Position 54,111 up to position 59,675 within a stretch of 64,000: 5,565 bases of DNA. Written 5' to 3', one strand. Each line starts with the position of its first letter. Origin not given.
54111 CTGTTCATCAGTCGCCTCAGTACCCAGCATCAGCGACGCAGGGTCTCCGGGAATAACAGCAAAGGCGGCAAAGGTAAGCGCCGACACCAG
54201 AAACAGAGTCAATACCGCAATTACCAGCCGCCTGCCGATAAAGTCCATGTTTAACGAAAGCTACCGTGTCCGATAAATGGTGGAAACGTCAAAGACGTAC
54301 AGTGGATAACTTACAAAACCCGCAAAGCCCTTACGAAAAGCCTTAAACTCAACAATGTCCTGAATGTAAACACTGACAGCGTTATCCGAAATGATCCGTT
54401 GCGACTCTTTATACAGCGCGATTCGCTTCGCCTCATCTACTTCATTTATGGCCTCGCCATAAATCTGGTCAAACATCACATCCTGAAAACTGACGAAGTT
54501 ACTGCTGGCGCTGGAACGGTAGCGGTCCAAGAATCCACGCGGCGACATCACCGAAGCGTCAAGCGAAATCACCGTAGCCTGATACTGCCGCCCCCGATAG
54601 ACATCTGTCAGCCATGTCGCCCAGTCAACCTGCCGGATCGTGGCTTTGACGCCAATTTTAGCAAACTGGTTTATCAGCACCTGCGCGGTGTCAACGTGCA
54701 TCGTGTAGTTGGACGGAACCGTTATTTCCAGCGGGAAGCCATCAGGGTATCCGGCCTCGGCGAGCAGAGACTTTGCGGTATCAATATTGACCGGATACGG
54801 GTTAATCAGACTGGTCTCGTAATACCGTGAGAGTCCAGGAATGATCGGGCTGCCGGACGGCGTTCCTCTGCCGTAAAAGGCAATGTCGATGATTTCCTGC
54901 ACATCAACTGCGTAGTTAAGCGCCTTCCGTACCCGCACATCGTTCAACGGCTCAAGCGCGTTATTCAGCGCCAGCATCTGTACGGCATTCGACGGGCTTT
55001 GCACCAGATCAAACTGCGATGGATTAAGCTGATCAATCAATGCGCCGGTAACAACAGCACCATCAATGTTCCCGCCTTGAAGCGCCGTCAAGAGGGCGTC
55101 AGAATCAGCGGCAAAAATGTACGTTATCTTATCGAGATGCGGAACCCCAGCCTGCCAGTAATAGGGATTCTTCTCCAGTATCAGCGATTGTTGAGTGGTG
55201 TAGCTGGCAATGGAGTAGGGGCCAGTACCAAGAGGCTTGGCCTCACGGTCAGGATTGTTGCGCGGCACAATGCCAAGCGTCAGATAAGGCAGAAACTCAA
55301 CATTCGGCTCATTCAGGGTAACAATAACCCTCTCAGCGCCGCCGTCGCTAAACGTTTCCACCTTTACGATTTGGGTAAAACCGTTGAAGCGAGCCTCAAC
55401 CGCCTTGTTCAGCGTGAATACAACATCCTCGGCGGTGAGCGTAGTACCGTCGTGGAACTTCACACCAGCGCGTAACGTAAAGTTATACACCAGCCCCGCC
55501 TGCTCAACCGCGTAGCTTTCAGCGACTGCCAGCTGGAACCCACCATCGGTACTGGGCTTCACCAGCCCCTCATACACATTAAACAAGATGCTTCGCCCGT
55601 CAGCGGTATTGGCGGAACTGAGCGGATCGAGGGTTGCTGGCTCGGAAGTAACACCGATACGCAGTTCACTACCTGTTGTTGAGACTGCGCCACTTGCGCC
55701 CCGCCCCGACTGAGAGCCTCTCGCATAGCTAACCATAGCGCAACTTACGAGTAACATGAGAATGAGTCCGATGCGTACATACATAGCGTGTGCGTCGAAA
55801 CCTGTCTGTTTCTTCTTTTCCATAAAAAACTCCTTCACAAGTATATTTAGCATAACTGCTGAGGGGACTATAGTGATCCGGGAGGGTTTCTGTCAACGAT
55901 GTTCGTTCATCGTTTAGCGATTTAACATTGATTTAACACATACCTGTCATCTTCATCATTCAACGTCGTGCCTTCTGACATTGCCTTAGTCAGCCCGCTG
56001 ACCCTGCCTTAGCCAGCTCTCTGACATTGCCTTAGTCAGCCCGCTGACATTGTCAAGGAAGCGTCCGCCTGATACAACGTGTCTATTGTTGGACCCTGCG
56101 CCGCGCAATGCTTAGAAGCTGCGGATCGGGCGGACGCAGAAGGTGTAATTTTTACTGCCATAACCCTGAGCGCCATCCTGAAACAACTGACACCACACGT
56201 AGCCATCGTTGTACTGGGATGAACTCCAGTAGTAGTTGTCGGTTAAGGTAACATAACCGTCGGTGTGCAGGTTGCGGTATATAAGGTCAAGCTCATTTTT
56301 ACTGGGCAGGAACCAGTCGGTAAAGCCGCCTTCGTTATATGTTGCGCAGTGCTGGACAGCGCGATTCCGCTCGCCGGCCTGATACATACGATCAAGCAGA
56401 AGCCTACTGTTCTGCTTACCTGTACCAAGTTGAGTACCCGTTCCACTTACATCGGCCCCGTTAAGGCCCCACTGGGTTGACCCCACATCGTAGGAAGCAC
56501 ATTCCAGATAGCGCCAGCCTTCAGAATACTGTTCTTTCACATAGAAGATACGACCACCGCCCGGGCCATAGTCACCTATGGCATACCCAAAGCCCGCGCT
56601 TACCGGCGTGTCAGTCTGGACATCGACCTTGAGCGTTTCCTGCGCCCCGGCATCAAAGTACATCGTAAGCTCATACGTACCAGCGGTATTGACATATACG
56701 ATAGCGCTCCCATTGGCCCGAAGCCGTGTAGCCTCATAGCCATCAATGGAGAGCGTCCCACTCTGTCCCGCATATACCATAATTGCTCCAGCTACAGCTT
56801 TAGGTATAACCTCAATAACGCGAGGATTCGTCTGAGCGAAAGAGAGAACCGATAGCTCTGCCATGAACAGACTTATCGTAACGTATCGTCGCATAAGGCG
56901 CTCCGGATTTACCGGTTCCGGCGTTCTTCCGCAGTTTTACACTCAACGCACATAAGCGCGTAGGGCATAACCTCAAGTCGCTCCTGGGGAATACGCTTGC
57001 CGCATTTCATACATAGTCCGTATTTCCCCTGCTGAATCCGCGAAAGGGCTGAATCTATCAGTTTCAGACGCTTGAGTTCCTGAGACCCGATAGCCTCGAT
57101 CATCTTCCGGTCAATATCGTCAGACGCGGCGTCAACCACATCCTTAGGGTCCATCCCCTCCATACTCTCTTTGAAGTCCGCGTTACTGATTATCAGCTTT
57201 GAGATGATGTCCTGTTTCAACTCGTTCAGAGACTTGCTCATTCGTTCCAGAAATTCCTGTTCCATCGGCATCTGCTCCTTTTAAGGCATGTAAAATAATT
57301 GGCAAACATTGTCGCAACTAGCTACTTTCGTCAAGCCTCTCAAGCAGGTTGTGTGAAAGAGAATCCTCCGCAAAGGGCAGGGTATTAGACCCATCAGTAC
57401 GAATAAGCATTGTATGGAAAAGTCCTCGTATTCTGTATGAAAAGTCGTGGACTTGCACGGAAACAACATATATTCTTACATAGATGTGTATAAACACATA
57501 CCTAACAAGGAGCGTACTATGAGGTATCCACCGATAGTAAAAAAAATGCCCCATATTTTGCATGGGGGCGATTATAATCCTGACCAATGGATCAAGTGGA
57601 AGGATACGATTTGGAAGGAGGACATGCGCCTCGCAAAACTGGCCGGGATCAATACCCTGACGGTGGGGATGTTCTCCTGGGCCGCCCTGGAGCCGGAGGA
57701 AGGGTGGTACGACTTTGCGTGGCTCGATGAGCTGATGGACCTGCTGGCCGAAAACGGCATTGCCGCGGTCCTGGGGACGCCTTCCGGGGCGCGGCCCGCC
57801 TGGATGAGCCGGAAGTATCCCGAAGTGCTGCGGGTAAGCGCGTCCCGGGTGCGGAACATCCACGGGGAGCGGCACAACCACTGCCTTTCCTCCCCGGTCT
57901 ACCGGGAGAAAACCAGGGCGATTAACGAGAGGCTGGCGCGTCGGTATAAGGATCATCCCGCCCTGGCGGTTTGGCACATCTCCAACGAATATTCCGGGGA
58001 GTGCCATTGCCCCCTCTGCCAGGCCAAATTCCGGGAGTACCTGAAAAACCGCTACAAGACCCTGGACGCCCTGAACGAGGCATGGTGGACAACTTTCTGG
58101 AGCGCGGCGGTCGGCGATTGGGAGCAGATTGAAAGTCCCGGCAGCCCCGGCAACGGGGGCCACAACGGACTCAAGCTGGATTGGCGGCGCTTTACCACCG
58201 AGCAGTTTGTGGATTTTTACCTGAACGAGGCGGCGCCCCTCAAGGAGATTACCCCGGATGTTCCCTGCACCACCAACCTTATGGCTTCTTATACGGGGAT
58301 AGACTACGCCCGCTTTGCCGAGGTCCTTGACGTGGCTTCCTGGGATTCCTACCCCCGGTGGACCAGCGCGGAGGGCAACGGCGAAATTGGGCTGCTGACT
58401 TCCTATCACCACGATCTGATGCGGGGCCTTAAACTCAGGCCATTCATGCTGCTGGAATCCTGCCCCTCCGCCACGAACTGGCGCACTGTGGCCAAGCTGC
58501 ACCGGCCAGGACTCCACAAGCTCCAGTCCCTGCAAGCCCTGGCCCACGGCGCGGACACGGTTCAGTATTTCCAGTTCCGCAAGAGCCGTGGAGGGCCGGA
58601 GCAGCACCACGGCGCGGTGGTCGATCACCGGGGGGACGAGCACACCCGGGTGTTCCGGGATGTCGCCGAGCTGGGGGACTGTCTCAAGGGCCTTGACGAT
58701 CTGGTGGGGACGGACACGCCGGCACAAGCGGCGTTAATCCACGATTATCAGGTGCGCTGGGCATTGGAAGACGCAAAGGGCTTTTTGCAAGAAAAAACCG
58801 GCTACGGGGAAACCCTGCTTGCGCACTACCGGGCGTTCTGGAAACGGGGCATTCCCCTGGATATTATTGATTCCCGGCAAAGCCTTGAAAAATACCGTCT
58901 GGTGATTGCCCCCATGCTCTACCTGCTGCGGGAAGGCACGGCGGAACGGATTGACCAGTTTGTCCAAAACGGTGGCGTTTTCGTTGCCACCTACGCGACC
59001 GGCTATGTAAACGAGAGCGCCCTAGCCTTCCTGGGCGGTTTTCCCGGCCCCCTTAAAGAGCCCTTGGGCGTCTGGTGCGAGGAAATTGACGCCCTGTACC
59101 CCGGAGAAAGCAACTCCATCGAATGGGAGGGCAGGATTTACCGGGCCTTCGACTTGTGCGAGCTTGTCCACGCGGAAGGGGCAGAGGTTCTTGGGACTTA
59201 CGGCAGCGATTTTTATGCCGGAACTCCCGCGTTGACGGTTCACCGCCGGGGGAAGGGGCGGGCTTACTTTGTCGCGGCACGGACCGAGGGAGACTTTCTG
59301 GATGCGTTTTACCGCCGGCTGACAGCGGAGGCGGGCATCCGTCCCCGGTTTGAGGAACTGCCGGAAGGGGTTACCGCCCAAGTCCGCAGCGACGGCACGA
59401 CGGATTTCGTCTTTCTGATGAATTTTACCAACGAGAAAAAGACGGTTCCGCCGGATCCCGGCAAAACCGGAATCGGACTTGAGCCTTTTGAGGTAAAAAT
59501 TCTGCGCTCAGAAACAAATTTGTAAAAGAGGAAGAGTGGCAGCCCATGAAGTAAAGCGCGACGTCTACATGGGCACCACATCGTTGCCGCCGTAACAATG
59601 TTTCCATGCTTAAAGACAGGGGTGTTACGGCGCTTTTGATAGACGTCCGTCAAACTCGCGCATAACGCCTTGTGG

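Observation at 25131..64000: Five intergenic tandem arrays in 64 kb with a period locked to 21 or 23 bp, each with its own unit sequence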

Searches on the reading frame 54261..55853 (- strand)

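Call 10: search_protein_families(library=pfam, proteins=[window:54261-55853:-])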
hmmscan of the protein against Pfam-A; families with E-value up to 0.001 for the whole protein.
window:54261-55853:- (530 aa): 1 family
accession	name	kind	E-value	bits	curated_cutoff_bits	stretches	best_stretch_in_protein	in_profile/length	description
PF00496.27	SBP_bac_5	-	3.2e-83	280.3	32.4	1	107-452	3-367/368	Bacterial extracellular solute-binding proteins, family 5 Middle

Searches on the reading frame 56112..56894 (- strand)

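Call 10: search_protein_families(library=pfam, proteins=[window:56112-56894:-])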
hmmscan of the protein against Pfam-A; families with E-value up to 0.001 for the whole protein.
window:56112-56894:- (260 aa): 1 family
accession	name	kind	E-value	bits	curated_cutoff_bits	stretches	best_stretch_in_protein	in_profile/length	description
PF07603.17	Lcl_C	-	1.2e-11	45.3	34.9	1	177-258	25-117/117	Lcl C-terminal domain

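Call 50: search_protein_families(library=ncbifam, proteins=[window:56112-56894:-], max_evalue=0.001)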
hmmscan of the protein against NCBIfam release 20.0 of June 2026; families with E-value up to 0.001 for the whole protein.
window:56112-56894:- (260 aa): 2 families
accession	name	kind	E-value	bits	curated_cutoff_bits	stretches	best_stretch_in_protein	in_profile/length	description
NF046116.1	adhesin_Lcl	equivalog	2.6e-08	32.9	500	1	185-260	356-431/431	collagen-like adhesin Lcl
NF052322.1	FimD_tip_adhes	equivalog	7.1e-06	25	170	1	175-255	574-658/664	fimbrial tip adhesin FimD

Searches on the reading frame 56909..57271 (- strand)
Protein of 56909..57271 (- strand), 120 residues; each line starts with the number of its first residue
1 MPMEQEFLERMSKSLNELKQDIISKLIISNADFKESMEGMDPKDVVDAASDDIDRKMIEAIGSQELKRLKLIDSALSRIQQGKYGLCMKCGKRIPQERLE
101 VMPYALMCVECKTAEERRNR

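Call 20: search_protein_families(library=pfam, proteins=[window:56909-57271:-], max_evalue=0.00001)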
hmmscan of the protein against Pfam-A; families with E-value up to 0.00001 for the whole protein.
window:56909-57271:- (120 aa): 1 family
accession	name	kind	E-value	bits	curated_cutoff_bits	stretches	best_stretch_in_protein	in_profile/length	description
PF01258.23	zf-dskA_traR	-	4.7e-11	42.9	24.9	1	82-117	1-36/36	Prokaryotic dksA/traR C4-type zinc finger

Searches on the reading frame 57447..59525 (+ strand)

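Call 20: search_protein_families(library=pfam, proteins=[window:57447-59525:+], max_evalue=0.00001)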
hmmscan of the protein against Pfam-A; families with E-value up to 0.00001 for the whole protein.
window:57447-59525:+ (692 aa): 3 families
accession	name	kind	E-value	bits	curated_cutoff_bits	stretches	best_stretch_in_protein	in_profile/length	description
PF02449.21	Glyco_hydro_42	-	1.6e-146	488.9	21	1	42-414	1-374/376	Beta-galactosidase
PF08532.16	Glyco_hydro_42M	-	7.8e-69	231.8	25.8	1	426-631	1-206/207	Beta-galactosidase trimerisation domain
PF08533.16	Glyco_hydro_42C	-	4e-08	33.3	21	1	641-687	1-57/58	Beta-galactosidase C-terminal domain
